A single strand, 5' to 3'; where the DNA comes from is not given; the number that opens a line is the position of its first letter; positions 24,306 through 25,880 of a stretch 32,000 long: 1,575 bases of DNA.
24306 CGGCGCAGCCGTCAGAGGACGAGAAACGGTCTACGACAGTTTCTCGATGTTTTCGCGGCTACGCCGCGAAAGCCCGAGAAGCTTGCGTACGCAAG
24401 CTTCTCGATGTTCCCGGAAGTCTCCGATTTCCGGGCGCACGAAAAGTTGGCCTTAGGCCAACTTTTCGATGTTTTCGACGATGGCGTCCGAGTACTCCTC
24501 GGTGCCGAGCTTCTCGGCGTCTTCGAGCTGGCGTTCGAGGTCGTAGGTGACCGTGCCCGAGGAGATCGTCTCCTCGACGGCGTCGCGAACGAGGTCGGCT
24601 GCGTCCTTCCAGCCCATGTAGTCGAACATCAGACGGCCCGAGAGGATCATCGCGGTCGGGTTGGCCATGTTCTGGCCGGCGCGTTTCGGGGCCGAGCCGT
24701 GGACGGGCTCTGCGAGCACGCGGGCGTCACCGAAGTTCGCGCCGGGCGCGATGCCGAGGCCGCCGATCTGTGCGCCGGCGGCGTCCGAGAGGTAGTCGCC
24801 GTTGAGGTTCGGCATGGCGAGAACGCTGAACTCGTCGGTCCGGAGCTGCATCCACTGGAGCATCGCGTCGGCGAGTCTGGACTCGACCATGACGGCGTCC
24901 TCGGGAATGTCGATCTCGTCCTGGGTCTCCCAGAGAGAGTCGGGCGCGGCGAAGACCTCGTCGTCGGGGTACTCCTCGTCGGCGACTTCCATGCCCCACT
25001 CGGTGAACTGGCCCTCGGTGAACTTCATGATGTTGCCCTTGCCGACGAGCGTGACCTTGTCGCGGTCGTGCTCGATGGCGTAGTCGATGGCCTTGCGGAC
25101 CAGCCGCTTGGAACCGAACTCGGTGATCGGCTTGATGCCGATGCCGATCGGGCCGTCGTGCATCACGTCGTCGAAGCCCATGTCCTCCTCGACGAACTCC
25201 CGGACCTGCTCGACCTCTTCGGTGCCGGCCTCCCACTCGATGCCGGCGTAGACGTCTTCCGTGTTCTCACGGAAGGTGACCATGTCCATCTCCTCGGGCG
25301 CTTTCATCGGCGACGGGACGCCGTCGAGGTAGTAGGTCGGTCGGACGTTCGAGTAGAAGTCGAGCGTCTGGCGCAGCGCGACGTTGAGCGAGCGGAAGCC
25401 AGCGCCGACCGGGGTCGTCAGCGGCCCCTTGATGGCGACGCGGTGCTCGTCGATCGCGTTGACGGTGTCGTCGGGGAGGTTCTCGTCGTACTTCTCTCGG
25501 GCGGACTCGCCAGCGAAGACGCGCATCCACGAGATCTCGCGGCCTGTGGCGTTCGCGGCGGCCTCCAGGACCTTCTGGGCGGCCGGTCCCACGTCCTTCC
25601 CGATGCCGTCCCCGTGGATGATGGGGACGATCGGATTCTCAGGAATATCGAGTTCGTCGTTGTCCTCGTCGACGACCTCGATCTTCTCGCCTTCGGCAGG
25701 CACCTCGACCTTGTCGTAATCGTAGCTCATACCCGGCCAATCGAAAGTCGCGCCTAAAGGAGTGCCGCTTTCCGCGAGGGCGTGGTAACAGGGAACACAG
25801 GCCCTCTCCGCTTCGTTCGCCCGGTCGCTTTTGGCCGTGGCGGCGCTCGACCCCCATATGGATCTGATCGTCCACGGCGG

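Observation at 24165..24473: The last seven codon positions of icd recur five more times downstream, differing mainly by synonymous changes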

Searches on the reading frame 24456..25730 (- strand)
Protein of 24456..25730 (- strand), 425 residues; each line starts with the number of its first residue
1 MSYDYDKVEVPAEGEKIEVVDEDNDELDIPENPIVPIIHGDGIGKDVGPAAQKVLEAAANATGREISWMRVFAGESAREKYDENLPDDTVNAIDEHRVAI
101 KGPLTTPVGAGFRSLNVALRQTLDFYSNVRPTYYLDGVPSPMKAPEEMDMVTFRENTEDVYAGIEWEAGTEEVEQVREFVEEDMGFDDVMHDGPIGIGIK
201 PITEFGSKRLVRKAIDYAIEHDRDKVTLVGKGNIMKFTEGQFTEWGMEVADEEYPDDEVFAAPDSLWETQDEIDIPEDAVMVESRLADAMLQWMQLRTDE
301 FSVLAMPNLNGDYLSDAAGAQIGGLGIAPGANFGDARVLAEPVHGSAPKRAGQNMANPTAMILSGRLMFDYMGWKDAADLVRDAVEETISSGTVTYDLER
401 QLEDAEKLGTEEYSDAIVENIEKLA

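Call 12: find_related_loci(query=window:24456-25730:-, collection=genome_contigs, flank=3000)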
Query window:24456-25730:- (425 aa) in genome_contigs; peptide patterns used: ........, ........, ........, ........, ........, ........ (x = any residue, [..] = any of these).
285 stretches matched a pattern; 271 encode a relative of the query (tblastn E <= 1e-3); the best 80 are kept; 80 distinct loci.
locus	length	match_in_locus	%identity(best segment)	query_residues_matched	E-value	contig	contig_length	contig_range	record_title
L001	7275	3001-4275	99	1-425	0e+0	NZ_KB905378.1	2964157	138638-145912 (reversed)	Halomicrobium katesii DSM 19301 HalkaDRAFT_scaffold1.1, whole genome shotgun sequence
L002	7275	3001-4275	94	1-425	0e+0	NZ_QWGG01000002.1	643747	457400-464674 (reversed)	Halosimplex salinum strain YPL4 Scaffold2_1, whole genome shotgun sequence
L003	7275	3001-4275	93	1-425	0e+0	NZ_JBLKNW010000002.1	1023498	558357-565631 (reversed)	Halosimplex amylolyticum strain DYHT-AS-1 DYHTAS1_ctg02, whole genome shotgun sequence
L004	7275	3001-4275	94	1-425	0e+0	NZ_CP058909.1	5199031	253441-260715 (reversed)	Halosimplex pelagicum strain R2 chromosome, complete genome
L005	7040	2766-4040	90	1-425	0e+0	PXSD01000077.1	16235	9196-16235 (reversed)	MAG: Halobacteriales archaeon QS_9_67_15 qs_9_scaffold_2610, whole genome shotgun sequence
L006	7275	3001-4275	90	1-425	0e+0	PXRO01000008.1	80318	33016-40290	MAG: Halobacteriales archaeon QS_4_62_28 qs_4_scaffold_134, whole genome shotgun sequence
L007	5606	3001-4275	91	1-425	0e+0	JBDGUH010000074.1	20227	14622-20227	MAG: Haloarculaceae archaeon isolate DAL-WCL_35_76C4R c_000000002395, whole genome shotgun sequence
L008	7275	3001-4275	93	1-425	0e+0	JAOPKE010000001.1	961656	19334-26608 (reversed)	Halobacteria archaeon HArc-gm2 NODE_1, whole genome shotgun sequence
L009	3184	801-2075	90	1-425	0e+0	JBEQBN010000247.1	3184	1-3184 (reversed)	MAG: Halapricum sp. isolate 04_S200.semibin_refined.128 NODE_22316_length_3184_cov_4.753680, whole genome shotgun sequen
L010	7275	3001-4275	92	1-425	0e+0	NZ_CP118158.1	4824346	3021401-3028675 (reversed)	Halosimplex aquaticum strain XZYJT29 chromosome, complete genome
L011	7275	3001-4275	92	1-425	0e+0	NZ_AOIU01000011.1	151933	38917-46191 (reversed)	Halosimplex carlsbadense 2-9-1 strain 2/9/2001 contig_11, whole genome shotgun sequence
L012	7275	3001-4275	88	1-425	0e+0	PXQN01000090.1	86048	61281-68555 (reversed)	MAG: Halobacteriales archaeon QH_10_67_22 qh_10_scaffold_81, whole genome shotgun sequence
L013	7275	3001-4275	90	1-425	0e+0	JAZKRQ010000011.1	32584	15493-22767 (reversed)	MAG: Halapricum sp. isolate NA-0cm_bin.17 NODE_299_length_32584_cov_29.449507, whole genome shotgun sequence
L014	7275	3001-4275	86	1-425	0e+0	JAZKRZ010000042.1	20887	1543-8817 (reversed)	MAG: Haloarculaceae archaeon isolate NA-0cm_bin.4 NODE_717_length_20887_cov_7.560100, whole genome shotgun sequence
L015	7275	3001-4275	90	1-425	0e+0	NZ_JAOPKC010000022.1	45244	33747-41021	Halapricum hydrolyticum strain HArc-curdl5-1 NODE_22, whole genome shotgun sequence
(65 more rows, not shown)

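Call 56: find_encoding_contigs(protein=window:24456-25730:-, flank=3000, max_places=10)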
Protein window:24456-25730:- (425 aa): 10 contigs read that carry it; 6 places shown.
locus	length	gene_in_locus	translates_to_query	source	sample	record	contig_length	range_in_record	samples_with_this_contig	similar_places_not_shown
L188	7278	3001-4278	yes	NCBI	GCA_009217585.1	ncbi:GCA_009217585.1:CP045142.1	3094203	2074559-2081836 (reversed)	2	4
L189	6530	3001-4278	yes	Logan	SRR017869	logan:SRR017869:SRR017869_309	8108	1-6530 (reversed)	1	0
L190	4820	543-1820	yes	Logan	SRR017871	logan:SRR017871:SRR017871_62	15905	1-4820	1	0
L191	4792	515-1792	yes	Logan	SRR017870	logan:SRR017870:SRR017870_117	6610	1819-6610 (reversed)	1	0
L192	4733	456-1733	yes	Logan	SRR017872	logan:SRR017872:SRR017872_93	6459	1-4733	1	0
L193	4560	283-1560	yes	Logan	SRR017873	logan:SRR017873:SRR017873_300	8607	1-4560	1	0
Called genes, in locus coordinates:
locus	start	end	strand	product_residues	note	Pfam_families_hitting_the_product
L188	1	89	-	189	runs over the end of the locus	PF04677:CwfJ_C_1 (weak), PF11969:DcpS_C (weak), PF01230:HIT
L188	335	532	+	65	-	PF25205:DUF7835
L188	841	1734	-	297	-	PF00557:Peptidase_M24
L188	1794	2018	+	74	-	-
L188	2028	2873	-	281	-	PF01112:Asparaginase_2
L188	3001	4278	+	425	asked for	PF00180:Iso_dh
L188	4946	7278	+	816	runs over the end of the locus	PF02839:CBM_5_12, PF00801:PKD, PF18911:PKD_4, PF22352:K319L-like_PKD, PF18911:PKD_4, PF00801:PKD, PF22352:K319L-like_PKD, PF02839:CBM_5_12, +2 more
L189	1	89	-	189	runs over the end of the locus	PF04677:CwfJ_C_1 (weak), PF11969:DcpS_C (weak), PF01230:HIT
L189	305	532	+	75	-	PF25205:DUF7835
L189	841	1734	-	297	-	PF00557:Peptidase_M24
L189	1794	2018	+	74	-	-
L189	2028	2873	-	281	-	PF01112:Asparaginase_2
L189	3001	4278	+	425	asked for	PF00180:Iso_dh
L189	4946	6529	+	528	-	?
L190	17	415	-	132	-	PF01112:Asparaginase_2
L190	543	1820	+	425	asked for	PF00180:Iso_dh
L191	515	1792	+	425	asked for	PF00180:Iso_dh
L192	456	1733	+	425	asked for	PF00180:Iso_dh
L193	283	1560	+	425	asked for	PF00180:Iso_dh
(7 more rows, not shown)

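Call 57: find_homologous_proteins(query=window:24456-25730:-, max_evalue=1e-150)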
Query window:24456-25730:- (425 aa): 1716 proteins with E <= 1e-150 among 8000 candidates; the best 120 are listed.
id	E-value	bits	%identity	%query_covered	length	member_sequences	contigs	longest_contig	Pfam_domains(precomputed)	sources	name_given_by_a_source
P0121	1.9e-257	872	91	100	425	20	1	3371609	PF00180.26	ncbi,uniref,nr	ncbi:isocitrate dehydrogenase (NADP(+)) [Halomicrobium salinisoli]|uniref:isocitrate dehydrogenase (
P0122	3.0e-255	865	89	100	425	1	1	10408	PF00180.26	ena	-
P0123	8.0e-255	864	89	100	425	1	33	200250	PF00180.26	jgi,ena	jgi:isocitrate dehydrogenase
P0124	2.7e-254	862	89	100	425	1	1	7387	PF00180.26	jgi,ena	-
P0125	3.7e-254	861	89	100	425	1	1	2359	PF00180.26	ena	-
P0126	4.4e-254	861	89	100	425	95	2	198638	PF00180.26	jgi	-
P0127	5.0e-254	861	90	100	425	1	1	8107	PF00180.26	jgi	jgi:isocitrate dehydrogenase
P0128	1.0e-253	860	89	100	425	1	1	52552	PF00180.26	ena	-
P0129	1.3e-253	859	89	100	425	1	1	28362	PF00180.26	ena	-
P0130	2.0e-253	859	89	100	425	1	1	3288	PF00180.26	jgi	-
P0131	7.4e-253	857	90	100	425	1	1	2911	PF00180.26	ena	-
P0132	4.9e-252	854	88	100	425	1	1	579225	PF00180.26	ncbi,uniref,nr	ncbi:NADP-dependent isocitrate dehydrogenase [Halorubellus salinus]|uniref:NADP-dependent isocitrate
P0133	2.4e-251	852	89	100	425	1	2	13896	PF00180.26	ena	-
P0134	1.1e-249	847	88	100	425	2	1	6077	PF00180.26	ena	-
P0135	1.4e-249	846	88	100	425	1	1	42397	PF00180.26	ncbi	ncbi:MAG: NADP-dependent isocitrate dehydrogenase [archaeon]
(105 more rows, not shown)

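Call 58: list_cluster_members(proteins=[P0121, window:24456-25730:-])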
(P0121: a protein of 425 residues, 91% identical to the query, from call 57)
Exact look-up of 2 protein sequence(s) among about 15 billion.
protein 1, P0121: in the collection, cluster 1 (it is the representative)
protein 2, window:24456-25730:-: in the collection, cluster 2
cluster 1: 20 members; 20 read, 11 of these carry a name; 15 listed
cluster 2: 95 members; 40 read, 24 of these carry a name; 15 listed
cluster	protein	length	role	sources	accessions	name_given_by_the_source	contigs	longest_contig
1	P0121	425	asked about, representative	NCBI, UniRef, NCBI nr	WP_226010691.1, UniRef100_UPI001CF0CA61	isocitrate dehydrogenase (NADP(+)) [Halomicrobium salinisoli] | isocitrate dehydrogenase (NADP(+)) n=1 Tax=Halomicrobium salinisoli TaxID=2878391 ...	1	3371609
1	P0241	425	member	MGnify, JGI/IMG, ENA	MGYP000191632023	FL=1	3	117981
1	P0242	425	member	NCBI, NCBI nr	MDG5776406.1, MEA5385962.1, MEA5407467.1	isocitrate dehydrogenase (NADP(+)) [Haloarculaceae archaeon H-GB2-1] | isocitrate dehydrogenase (NADP(+)) [Haloarculaceae archaeon H-GB1-1]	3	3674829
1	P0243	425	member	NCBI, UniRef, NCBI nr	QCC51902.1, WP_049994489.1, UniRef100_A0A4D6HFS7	isocitrate dehydrogenase (NADP(+)) [Halapricum salinum] | Isocitrate dehydrogenase (NADP(+)) n=1 Tax=Halapricum salinum TaxID=1457250 ...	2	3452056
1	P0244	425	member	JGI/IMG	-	isocitrate dehydrogenase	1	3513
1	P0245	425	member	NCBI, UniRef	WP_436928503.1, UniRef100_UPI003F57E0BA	NADP-dependent isocitrate dehydrogenase [Halosimplex halobium] | NADP-dependent isocitrate dehydrogenase n=1 Tax=Halosimplex halobium TaxID=3396618 ...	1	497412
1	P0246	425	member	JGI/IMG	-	isocitrate dehydrogenase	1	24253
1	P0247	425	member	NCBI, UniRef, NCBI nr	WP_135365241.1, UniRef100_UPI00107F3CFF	NADP-dependent isocitrate dehydrogenase [Halosimplex halophilum] | NADP-dependent isocitrate dehydrogenase n=1 Tax=Halosimplex halophilum TaxID=2559572 ...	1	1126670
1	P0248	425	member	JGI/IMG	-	isocitrate dehydrogenase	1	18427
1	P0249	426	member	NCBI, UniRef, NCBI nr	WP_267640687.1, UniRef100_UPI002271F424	isocitrate dehydrogenase (NADP(+)) [Haloarchaeobius amylolyticus] | isocitrate dehydrogenase (NADP(+)) n=1 Tax=Haloarchaeobius amylolyticus TaxID=1198296 ...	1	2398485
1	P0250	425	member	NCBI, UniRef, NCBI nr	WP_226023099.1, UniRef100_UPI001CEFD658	isocitrate dehydrogenase (NADP(+)) [Halomicrobium salinisoli] | isocitrate dehydrogenase (NADP(+)) n=1 Tax=Halomicrobium salinisoli TaxID=2878391 ...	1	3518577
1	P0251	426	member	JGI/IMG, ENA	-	-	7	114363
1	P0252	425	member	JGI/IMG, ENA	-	-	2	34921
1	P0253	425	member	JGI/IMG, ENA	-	-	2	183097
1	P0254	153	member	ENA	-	-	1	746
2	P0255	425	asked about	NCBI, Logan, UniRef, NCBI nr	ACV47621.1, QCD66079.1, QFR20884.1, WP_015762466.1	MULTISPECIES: NADP-dependent isocitrate dehydrogenase [Halomicrobium] | isocitrate dehydrogenase (NADP(+)) n=2 Tax=Halomicrobium mukohataei TaxID=57705 ...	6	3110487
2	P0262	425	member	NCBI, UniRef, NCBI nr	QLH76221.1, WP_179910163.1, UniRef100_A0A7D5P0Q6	NADP-dependent isocitrate dehydrogenase [Halosimplex rubrum] | isocitrate dehydrogenase (NADP(+)) n=1 Tax=Halosimplex rubrum TaxID=869889 ...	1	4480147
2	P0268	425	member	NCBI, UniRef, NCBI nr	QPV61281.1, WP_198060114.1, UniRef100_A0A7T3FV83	NADP-dependent isocitrate dehydrogenase [Halosimplex litoreum] | isocitrate dehydrogenase (NADP(+)) n=1 Tax=Halosimplex litoreum TaxID=1198301 ...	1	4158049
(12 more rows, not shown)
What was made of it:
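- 24453..25730 (-): icd (NADP isocitrate dehydrogenase), 425 aa, ending .............*. Pfam Iso_dh and exact identity to Halomicrobium mukohataei WP_015762466 (calls 56, 58).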

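Call 59: find_encoding_contigs(protein=P0121, flank=1500, max_places=3)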
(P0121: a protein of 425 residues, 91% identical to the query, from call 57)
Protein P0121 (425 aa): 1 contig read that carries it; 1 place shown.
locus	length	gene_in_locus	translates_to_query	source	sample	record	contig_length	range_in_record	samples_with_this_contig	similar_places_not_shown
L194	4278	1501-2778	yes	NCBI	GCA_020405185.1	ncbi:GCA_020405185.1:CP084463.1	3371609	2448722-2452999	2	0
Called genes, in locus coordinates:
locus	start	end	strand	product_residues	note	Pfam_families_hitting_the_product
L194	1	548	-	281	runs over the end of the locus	PF01112:Asparaginase_2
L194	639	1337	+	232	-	-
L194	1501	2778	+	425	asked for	PF00180:Iso_dh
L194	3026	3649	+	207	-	PF03703:bPH_2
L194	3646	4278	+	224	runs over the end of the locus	PF03703:bPH_2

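Call 60: find_encoding_contigs(protein=P0250, flank=1500, max_places=3)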
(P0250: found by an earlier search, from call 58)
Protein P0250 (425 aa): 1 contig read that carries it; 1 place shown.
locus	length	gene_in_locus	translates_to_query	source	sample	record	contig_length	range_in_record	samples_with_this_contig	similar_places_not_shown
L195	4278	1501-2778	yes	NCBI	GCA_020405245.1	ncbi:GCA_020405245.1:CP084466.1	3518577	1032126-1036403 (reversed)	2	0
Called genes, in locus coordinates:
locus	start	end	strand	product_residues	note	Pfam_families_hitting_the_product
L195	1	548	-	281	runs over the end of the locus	PF01112:Asparaginase_2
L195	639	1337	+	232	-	-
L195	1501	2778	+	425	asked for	PF00180:Iso_dh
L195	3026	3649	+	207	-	PF03703:bPH_2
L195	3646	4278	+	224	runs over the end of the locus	PF03703:bPH_2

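Call 61: find_encoding_contigs(protein=P0262, flank=1500, max_places=3)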
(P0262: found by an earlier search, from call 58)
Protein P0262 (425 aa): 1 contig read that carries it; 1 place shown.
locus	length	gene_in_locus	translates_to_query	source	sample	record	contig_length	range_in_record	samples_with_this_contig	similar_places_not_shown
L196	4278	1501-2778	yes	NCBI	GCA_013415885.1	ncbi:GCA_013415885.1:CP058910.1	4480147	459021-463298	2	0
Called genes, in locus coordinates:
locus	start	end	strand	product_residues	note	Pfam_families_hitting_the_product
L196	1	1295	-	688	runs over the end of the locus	PF08448:PAS_4, PF00512:HisKA, PF02518:HATPase_c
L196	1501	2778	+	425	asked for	PF00180:Iso_dh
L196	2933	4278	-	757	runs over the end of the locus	PF01436:NHL (weak)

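Call 62: find_encoding_contigs(protein=P0268, flank=1500, max_places=3)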
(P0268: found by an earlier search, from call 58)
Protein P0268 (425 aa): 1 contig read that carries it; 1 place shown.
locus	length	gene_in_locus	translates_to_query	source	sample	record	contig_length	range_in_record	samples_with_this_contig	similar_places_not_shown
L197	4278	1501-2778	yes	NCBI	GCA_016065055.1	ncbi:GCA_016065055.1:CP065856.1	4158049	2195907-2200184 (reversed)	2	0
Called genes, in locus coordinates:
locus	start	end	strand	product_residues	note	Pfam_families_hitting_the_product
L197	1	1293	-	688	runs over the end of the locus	PF08448:PAS_4, PF00512:HisKA, PF02518:HATPase_c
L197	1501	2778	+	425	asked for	PF00180:Iso_dh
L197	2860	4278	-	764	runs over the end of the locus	PF01436:NHL (weak)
